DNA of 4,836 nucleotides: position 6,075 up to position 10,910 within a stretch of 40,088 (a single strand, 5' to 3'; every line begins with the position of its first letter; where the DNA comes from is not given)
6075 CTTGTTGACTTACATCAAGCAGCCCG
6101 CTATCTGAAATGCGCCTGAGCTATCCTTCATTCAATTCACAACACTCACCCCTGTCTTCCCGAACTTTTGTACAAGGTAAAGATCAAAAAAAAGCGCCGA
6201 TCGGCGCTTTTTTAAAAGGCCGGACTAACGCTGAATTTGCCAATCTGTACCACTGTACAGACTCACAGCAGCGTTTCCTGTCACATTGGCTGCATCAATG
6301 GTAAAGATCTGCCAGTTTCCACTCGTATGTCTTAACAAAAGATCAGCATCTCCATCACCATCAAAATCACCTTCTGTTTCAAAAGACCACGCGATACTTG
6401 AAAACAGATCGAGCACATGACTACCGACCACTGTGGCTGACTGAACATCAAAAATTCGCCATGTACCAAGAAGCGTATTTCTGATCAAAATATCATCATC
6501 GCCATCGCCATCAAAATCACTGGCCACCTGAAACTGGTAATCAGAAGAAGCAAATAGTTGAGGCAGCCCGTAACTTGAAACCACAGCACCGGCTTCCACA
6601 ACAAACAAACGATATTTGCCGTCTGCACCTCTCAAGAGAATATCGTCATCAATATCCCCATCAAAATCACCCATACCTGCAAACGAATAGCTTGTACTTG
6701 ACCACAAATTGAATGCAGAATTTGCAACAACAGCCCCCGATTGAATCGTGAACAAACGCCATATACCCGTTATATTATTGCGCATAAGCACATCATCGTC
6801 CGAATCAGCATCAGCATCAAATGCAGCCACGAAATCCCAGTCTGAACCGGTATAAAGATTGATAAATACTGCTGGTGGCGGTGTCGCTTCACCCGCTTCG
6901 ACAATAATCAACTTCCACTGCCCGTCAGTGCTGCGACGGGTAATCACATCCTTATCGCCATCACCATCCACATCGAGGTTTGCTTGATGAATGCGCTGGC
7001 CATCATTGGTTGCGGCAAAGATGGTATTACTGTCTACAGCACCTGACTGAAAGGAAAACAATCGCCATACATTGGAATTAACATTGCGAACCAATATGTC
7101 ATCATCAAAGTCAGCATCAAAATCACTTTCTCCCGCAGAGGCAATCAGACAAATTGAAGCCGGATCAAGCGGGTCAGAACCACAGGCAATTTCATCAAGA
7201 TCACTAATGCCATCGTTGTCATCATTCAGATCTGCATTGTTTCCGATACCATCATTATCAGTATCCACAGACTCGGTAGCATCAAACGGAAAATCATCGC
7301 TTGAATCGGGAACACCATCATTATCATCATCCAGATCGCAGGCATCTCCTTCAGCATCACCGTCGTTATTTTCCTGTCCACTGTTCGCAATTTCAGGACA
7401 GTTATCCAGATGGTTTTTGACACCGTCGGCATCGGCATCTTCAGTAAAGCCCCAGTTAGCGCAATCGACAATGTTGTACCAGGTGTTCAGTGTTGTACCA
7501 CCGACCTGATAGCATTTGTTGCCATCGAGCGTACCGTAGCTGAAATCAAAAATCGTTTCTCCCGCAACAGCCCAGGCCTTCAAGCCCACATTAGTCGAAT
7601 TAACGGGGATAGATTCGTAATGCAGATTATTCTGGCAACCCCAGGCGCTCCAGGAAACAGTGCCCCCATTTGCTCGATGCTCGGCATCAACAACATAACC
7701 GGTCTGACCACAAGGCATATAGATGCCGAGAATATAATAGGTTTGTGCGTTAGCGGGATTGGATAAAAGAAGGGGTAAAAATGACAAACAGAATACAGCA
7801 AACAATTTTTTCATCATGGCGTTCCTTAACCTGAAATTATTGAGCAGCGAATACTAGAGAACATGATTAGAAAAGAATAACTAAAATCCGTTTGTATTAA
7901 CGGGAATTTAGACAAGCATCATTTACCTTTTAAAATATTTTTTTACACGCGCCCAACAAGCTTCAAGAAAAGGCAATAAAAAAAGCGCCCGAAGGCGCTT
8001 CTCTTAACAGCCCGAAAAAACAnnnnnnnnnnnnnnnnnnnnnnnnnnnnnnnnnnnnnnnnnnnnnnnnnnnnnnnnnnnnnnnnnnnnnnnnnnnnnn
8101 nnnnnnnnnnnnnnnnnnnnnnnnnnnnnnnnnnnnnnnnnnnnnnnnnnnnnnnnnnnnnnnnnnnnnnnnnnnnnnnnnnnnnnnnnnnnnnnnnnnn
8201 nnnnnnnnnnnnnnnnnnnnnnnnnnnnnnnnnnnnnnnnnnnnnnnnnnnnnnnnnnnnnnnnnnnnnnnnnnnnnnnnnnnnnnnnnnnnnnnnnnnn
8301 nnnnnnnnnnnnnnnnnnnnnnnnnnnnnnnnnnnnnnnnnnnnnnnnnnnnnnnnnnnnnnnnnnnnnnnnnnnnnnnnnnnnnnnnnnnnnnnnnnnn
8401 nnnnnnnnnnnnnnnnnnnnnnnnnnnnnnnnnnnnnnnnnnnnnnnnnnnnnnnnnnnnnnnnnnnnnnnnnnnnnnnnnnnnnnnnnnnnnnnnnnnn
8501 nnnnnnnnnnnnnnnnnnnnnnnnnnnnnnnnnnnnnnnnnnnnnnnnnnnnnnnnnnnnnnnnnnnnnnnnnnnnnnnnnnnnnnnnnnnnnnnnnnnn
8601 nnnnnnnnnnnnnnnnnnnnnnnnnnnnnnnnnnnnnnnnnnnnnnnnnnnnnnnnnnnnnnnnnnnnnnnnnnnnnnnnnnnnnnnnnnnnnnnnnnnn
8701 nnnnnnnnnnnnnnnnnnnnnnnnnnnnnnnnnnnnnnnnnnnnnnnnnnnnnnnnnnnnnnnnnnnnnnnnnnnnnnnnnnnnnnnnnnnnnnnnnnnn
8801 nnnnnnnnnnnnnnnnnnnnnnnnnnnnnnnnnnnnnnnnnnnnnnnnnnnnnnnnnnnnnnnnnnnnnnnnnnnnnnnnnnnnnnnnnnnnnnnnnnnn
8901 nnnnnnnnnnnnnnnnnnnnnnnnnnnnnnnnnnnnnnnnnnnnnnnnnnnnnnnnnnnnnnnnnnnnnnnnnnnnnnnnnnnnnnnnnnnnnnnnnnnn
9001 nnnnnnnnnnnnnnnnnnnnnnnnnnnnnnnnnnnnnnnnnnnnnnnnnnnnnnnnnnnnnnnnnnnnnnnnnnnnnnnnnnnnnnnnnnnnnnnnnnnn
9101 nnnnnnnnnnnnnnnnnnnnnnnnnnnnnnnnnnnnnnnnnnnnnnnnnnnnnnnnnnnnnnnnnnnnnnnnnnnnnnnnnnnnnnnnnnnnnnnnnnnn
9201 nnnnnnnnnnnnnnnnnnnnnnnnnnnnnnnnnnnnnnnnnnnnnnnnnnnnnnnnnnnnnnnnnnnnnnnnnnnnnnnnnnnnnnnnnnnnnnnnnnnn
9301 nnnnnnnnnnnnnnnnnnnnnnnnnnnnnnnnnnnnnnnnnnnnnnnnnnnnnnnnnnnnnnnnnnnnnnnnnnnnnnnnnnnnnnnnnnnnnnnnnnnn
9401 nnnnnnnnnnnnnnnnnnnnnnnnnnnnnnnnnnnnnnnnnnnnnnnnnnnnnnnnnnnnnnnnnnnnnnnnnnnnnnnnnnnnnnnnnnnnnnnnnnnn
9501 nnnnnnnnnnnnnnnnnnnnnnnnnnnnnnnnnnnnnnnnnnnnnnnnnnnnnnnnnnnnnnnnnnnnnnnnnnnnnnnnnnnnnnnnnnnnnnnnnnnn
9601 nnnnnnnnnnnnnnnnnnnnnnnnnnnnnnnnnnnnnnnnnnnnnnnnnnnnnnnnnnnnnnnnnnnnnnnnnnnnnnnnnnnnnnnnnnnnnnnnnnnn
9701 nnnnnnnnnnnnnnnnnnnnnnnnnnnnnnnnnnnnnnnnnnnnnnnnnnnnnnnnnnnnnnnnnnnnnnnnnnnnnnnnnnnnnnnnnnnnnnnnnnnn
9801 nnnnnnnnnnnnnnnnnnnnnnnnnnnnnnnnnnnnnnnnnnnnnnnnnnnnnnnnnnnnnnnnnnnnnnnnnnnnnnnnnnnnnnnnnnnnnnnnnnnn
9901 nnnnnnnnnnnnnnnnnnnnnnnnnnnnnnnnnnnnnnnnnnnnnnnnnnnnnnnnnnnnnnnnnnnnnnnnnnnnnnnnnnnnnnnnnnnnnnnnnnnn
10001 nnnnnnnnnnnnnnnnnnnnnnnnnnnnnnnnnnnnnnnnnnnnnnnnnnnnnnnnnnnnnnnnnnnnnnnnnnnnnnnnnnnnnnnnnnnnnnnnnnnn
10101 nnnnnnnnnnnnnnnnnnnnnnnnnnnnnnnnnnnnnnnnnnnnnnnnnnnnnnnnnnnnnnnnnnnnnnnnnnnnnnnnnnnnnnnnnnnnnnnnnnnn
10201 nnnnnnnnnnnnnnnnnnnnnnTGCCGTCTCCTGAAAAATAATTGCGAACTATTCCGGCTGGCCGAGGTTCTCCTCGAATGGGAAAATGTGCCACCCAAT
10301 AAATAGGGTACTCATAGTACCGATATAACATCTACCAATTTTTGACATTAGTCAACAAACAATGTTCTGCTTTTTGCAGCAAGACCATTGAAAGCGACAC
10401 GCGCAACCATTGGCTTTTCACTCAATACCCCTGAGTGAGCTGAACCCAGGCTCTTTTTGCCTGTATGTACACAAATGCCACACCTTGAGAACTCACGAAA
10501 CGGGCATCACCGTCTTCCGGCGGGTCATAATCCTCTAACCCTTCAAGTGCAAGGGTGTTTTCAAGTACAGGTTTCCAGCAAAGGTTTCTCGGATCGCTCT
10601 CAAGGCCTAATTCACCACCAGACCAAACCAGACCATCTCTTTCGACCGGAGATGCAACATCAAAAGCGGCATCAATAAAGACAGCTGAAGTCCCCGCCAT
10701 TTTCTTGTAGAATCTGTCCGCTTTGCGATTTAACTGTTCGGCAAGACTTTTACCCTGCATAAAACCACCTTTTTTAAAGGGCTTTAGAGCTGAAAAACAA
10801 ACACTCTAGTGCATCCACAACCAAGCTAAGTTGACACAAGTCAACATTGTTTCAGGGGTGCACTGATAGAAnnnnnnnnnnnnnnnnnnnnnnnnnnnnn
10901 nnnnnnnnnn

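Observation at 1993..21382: Dense FNR regulon island: eight FNR-type boxes within 20 kb around the fnr gene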

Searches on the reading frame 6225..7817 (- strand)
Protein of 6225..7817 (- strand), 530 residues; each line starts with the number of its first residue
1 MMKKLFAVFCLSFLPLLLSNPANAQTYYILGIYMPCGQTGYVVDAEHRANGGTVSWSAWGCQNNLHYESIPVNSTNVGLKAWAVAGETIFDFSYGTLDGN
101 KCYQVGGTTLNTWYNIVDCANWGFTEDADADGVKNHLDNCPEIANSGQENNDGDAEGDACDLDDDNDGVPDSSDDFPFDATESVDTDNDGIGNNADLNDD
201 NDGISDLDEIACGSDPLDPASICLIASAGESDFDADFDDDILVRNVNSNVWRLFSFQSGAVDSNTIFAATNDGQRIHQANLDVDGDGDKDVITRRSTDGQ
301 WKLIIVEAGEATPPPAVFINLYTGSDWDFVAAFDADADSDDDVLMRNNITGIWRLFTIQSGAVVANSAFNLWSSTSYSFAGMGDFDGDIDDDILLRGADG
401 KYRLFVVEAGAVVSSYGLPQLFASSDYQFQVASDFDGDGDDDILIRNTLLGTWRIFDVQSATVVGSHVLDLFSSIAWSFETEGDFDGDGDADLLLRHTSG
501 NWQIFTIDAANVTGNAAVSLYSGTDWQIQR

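Call 4: search_protein_families(library=pfam, proteins=[window:6225-7817:-])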
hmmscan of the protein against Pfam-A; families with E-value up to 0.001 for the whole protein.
window:6225-7817:- (530 aa): 5 families
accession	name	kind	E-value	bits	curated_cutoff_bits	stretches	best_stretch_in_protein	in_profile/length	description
PF02412.23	TSP_3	-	2.2e-10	40.5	25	2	126-148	14-36/36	Thrombospondin type 3 repeat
PF18884.5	TSP3_bac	-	5.7e-06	26.5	25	1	199-219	2-22/22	Bacterial TSP3 repeat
PF01839.29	FG-GAP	-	3.1e-05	24.2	22.1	0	430-447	6-22/37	FG-GAP repeat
PF13517.12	FG-GAP_3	-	3.6e-05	24.7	26.9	1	282-344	1-60/61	FG-GAP-like repeat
PF12256.14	TcdB_toxin_midN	-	0.00023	21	24.8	0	484-509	34-59/181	Insecticide toxin TcdB middle/N-terminal region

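Call 13: search_protein_families(library=ncbifam, proteins=[window:6225-7817:-])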
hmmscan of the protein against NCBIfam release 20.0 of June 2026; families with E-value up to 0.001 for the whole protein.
window:6225-7817:- (530 aa): 2 families
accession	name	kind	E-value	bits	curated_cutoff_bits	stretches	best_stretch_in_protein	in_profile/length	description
NF047638.1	throspo3_MtsC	equivalog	6.5e-08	31.9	350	1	126-212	88-174/428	cell-cell cohesion MYXO-CTERM protein MtsC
NF045500.1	Omp28_seleno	equivalog_domain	2.3e-06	27.2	200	1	124-161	271-308/377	Omp28-related selenoprotein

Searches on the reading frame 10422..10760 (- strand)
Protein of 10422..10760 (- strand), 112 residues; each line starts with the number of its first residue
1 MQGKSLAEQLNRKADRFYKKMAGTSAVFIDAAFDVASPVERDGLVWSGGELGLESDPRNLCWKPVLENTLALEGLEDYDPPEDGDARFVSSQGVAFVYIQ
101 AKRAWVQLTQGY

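Call 4: search_protein_families(library=pfam, proteins=[window:10422-10760:-])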
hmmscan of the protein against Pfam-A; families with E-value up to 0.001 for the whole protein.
window:10422-10760:- (112 aa): 0 families

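Call 13: search_protein_families(library=ncbifam, proteins=[window:10422-10760:-])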
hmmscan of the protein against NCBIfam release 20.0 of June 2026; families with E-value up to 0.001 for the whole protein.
window:10422-10760:- (112 aa): 0 families

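Call 44: search_solved_structures(query=window:10422-10760:-, max_evalue=1)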
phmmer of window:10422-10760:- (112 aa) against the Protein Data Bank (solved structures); distinct sequences matched with E-value up to 1: 3.
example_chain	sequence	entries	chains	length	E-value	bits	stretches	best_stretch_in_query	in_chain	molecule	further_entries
9sf8_A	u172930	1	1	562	0.33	14.2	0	40-71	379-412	Endonuclease/exonuclease/phosphatase domain-containing protein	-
9sf9_A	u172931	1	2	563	0.34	14.2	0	40-71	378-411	Endonuclease/exonuclease/phosphatase domain-containing protein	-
8s9t_E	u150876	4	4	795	0.68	13.2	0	54-88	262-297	TIGR03986 family CRISPR-associated RAMP protein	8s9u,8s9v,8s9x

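Call 45: find_homologous_proteins(query=window:10422-10760:-)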
Query window:10422-10760:- (112 aa): 275 proteins with E <= 0.001 among 283 candidates; the best 120 are listed.
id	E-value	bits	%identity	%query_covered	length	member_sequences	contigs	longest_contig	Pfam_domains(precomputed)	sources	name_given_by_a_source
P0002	6.3e-69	247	100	100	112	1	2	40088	-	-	-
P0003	1.4e-38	149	67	88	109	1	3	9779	-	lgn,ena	-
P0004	1.8e-33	133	64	85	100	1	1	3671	-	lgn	-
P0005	2.2e-33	132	67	84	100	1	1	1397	-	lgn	-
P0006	2.8e-33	132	64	85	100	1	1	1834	-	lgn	-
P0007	4.0e-33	132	62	88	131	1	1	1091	-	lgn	-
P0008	5.8e-33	131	65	84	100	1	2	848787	-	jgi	-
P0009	1.3e-32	130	64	85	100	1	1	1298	-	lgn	-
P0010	1.9e-32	129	65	85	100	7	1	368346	-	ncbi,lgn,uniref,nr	uniref:hypothetical protein n=1 Tax=Cellvibrio fontiphilus TaxID=1815559 RepID=UPI002B4C0FE8|nr:hypo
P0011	4.6e-32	128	64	85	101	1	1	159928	-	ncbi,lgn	-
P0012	6.6e-32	128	64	86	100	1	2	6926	-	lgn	-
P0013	8.8e-32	127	63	84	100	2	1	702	-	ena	-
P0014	9.2e-32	127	63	85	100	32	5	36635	-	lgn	-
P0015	9.7e-32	127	64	85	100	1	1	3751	-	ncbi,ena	-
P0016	1.0e-31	127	66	84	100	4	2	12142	-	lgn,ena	-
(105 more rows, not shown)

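Call 56: predict_structure(alignment_id=A1)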
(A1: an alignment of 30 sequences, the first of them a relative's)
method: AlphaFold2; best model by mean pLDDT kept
length: 112 residues; sequences in the alignment: 30
mean_pLDDT: 79.3   pTM: 0.72
mean pLDDT of the five models: 79.3, 77.5, 75.1, 70.2, 61.2
residues with pLDDT >= 90: 31; 70-90: 52; 50-70: 26; < 50: 3
segments of 3 or more residues with pLDDT < 50: none
pLDDT, mean of each block of 10 residues (from residue 1): 55 73 81 69 77 78 91 81 93 91 88 53
secondary structure, 60 per line:
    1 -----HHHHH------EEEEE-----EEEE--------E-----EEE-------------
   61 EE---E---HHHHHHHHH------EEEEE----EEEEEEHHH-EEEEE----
elements in order: H6-10 E17-21 E27-30 E45-47 H70-78 E85-89 E94-99 E104-108

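Call 60: fold_search(model_id=the predicted structure, library=pdb)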
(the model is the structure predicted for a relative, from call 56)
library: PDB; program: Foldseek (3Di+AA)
matches with E <= 10: 97; with E <= 0.001: 0
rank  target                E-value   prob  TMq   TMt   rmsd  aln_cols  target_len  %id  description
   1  7chu_A                3.3e-02  1.00  0.37  0.09   3.3        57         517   16  Geobacillus virus E2 - ORF18 (released 2021-04-14)
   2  3n3f_B                3.8e-01  0.80  0.34  0.65   3.5        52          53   13  Crystal Structure of the Human Collagen XV Trimerization Domain: A Potent Trimerizing Unit Common to Multiplexin Colla (released 2010-10-20)
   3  3hsh_A                4.3e-01  0.57  0.31  0.55   4.0        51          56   24  Crystal structure of human collagen XVIII trimerization domain (Tetragonal crystal form) (released 2009-08-11)
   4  9bnb_A                5.6e-01  0.63  0.33  0.58   3.3        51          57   18  Collagen XVIII trimerization domain with introduced inter-chain disulfide bond, G(-1)C-L5C (released 2025-08-27)
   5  9bnb_B                6.7e-01  0.44  0.31  0.54   4.1        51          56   24  Collagen XVIII trimerization domain with introduced inter-chain disulfide bond, G(-1)C-L5C (released 2025-08-27)
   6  9bnc_B                6.7e-01  0.30  0.29  0.50   4.6        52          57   23  Collagen XVIII trimerization domain with introduced inter-chain disulfide bond, E31C-V37C (released 2025-08-27)
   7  9bne_A                7.2e-01  0.33  0.31  0.07   4.2        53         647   23  SARS-CoV-2 spike HexaPro protein in complex with T3A trimeric antagonist (released 2025-08-27)
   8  9bnd_A                1.2e+00  0.44  0.34  0.07   3.6        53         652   17  SARS-CoV-2 spike HexaPro protein in complex with T0A trimeric antagonist (released 2025-08-27)
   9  9bnb_C                1.3e+00  0.41  0.34  0.63   3.5        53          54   17  Collagen XVIII trimerization domain with introduced inter-chain disulfide bond, G(-1)C-L5C (released 2025-08-27)
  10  9bnc_A                1.3e+00  0.25  0.30  0.53   4.2        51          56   24  Collagen XVIII trimerization domain with introduced inter-chain disulfide bond, E31C-V37C (released 2025-08-27)
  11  3hon                  1.3e+00  0.21  0.29  0.51   4.1        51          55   24  Crystal Structure of Human Collagen XVIII Trimerization Domain (cubic form) (released 2009-08-11)
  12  9kee_B                1.5e+00  0.06  0.21  0.15   8.3        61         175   23  human glyoxalase I (with C-ter His tag) in complex with licochalcone B, form 1 (released 2025-11-12)
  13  3n3f_A                1.7e+00  0.21  0.30  0.53   4.5        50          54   14  Crystal Structure of the Human Collagen XV Trimerization Domain: A Potent Trimerizing Unit Common to Multiplexin Colla (released 2010-10-20)
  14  7wsz_B                2.0e+00  0.05  0.21  0.15   8.9        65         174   22  human glyoxalase I (with C-ter His tag) in glycerol-bound form (released 2022-04-13)
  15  8jb5                  2.7e+00  0.10  0.27  0.02   5.8        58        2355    9  The cryo-EM structure of Paeniclostridium sordellii lethal toxin (TcsL) (released 2023-12-13)
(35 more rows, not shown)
